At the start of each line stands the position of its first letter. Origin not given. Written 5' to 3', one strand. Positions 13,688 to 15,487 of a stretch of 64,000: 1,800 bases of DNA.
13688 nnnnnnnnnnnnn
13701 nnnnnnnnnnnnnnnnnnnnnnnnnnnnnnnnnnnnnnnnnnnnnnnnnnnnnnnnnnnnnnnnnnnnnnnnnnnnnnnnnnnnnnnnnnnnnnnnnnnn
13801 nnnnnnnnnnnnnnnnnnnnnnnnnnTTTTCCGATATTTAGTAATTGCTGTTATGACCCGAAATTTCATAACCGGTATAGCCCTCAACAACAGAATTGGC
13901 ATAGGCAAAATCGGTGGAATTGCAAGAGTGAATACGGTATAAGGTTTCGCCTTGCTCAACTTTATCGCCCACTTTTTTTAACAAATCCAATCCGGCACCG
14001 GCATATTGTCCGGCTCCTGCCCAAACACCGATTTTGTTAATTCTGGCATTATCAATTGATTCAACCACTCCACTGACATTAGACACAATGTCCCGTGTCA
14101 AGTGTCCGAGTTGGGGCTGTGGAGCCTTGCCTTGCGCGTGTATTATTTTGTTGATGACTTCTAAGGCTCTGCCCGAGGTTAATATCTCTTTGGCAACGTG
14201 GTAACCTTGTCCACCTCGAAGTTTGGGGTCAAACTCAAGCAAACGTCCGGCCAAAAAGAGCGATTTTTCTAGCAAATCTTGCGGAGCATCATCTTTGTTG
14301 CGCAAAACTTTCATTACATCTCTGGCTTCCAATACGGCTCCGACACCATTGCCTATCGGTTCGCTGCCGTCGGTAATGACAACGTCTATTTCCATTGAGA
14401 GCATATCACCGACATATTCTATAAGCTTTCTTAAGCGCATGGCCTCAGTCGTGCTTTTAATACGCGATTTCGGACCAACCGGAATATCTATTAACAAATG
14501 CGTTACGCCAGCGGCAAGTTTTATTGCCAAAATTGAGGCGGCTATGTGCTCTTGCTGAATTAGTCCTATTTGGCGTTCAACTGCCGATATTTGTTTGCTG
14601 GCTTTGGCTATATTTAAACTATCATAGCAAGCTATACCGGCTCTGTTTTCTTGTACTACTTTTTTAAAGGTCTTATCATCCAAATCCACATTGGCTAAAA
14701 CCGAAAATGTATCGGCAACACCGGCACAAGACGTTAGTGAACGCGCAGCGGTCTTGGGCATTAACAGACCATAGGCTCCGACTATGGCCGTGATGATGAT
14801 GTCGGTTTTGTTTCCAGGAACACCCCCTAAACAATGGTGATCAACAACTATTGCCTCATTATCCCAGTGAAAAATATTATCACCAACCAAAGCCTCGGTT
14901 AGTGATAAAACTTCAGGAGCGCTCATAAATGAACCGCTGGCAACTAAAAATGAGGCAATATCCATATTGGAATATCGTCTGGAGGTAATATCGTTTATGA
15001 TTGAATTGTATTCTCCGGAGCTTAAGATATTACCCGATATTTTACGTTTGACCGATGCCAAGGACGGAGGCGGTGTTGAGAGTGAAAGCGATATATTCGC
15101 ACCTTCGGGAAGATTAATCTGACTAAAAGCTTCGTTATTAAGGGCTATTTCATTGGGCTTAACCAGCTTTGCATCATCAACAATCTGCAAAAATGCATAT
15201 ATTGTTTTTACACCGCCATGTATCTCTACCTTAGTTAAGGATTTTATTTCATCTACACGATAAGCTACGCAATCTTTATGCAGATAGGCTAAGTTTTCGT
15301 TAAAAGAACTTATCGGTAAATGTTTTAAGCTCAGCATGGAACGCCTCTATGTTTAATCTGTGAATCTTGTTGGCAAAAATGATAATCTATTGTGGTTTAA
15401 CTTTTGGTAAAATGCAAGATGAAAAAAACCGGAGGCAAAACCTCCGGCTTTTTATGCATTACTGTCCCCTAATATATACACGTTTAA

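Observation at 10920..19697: dnaK and dnaJ are split and divergently oriented, with a 5.7-kb insert that encodes a 955-aa proline-repeat protein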

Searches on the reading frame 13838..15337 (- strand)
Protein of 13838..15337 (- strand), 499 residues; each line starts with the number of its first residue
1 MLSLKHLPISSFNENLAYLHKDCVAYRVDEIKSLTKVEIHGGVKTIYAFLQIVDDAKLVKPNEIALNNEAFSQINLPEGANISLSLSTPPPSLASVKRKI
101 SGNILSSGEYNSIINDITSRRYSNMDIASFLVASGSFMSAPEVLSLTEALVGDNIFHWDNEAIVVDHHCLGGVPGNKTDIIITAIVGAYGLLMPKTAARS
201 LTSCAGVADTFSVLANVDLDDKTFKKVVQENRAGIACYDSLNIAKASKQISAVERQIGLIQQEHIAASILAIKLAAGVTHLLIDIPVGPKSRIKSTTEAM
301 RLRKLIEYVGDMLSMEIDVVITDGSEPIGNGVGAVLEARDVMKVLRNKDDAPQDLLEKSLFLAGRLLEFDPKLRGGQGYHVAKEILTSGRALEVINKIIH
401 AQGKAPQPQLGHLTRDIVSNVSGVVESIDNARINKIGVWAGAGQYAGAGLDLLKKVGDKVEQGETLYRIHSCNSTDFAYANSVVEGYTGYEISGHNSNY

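Call 3: search_protein_families(library=pfam, proteins=[window:13838-15337:-], max_evalue=0.01)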
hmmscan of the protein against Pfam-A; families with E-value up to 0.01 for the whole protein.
window:13838-15337:- (499 aa): 3 families
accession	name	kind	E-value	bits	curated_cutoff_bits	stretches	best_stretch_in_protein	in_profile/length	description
PF07831.19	PYNP_C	-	1.9e-09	37.5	27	1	424-481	1-65/75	Pyrimidine nucleoside phosphorylase C-terminal domain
PF00591.27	Glycos_transf_3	-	3.9e-06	27.1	27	1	163-258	3-99/253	Glycosyl transferase family, a/b domain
PF02885.22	Glycos_trans_3N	-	2.8e-05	24.2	26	1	97-150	5-59/63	Glycosyl transferase family, helical bundle domain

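Call 4: search_protein_families(library=ncbifam, proteins=[window:13838-15337:-], max_evalue=0.01)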
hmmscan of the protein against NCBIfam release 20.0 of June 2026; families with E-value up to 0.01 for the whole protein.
window:13838-15337:- (499 aa): 9 families
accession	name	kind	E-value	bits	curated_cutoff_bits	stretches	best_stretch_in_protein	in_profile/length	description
NF003338.0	PRK04350.1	subfamily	4.8e-152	506.8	434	1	2-494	3-496/502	thymidine phosphorylase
TIGR02645.1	ARCH_P_rylase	hypoth_equivalog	2.1e-137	458.5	434.6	1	2-493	1-492/493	putative thymidine phosphorylase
TIGR03327.1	AMP_phos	equivalog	5.3e-105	351.8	535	1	30-481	27-481/500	AMP phosphorylase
NF004490.0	PRK05820.1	equivalog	9.8e-45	153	269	1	96-486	9-418/439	thymidine phosphorylase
TIGR02644.1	Y_phosphoryl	subfamily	1.2e-44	152.8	409.05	1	96-482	5-408/417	pyrimidine-nucleoside phosphorylase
NF004747.0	PRK06078.1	equivalog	1.8e-34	119.1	559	1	96-473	7-401/434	pyrimidine-nucleoside phosphorylase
TIGR02643.1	T_phosphoryl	equivalog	9.1e-32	110.5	570.7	1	96-485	7-417/437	thymidine phosphorylase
NF011201.0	PRK14607.1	equivalog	6.9e-05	21.7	670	1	95-231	198-338/534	bifunctional anthranilate synthase component II/anthranilate phosphoribosyltransferase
TIGR01245.1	trpD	equivalog_domain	0.00019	20.8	199.05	1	100-231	5-141/330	anthranilate phosphoribosyltransferase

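Call 53: search_protein_families(library=padloc, proteins=[window:13838-15337:-], max_evalue=0.01)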
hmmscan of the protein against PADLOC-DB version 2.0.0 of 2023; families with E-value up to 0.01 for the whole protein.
window:13838-15337:- (499 aa): 1 family
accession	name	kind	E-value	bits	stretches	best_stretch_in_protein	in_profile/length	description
PDLC01837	CARF2--CARF_HEPN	-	0.0019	15.6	1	55-124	88-148/380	-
